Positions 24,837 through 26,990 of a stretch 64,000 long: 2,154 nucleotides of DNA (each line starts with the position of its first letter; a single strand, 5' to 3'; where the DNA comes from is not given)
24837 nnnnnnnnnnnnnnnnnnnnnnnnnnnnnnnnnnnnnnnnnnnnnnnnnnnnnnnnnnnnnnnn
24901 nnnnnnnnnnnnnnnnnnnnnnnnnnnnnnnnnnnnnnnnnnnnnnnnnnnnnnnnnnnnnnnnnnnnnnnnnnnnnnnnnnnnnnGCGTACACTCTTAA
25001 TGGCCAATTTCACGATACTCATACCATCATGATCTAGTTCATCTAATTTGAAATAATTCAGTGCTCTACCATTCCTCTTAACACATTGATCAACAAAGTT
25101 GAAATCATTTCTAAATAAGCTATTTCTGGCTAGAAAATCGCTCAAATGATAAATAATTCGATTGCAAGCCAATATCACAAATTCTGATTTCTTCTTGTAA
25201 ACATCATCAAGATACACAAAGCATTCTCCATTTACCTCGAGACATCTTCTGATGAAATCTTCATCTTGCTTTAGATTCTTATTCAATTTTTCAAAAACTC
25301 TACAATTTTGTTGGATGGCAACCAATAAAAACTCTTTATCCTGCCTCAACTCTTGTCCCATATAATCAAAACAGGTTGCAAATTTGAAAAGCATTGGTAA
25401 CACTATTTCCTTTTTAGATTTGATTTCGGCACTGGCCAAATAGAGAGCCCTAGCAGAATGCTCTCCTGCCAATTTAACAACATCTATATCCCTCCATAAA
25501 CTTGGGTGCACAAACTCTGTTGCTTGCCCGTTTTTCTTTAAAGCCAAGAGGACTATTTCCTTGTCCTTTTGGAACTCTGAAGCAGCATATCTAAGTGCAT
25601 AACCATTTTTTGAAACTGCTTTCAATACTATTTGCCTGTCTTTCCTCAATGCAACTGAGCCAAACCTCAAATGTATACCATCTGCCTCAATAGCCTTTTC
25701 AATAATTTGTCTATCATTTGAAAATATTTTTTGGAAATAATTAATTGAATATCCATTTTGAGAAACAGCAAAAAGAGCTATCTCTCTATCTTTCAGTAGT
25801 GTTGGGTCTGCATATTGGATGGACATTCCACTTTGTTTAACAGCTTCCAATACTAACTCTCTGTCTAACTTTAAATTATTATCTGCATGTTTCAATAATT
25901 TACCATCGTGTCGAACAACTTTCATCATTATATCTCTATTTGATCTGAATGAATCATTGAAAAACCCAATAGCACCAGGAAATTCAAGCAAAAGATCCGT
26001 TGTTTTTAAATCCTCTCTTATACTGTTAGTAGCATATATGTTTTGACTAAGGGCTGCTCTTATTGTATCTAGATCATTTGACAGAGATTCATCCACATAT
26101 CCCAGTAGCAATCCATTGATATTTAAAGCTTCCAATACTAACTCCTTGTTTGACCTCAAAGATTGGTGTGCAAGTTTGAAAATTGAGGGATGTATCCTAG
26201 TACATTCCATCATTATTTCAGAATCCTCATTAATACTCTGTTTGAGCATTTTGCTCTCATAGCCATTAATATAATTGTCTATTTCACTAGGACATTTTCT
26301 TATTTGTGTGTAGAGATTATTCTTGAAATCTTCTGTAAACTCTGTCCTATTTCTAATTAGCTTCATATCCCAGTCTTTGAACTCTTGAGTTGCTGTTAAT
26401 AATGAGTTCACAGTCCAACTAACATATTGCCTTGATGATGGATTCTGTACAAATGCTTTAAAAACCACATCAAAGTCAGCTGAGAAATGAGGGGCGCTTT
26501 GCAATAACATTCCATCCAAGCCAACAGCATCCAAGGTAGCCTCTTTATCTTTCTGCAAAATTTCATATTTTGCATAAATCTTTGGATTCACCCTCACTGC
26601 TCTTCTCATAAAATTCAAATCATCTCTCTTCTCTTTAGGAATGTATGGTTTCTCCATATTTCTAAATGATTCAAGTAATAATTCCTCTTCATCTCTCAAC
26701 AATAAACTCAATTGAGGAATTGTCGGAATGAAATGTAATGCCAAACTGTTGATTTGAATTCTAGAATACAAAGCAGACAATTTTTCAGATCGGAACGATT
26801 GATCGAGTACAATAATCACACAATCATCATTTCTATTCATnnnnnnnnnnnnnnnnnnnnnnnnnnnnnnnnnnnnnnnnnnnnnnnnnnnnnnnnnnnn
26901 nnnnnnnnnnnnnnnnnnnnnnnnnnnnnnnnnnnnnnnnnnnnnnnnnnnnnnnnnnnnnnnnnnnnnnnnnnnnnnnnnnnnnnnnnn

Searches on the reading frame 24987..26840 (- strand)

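Call 69: search_protein_families(library=pfam, proteins=[window:24987-26840:-], max_evalue=0.0001)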
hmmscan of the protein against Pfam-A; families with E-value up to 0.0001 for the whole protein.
window:24987-26840:- (618 aa): 1 family
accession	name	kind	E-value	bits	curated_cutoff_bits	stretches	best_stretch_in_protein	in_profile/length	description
PF13475.11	DUF4116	-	5.5e-94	308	24.9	8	326-370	1-45/49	Domain of unknown function (DUF4116)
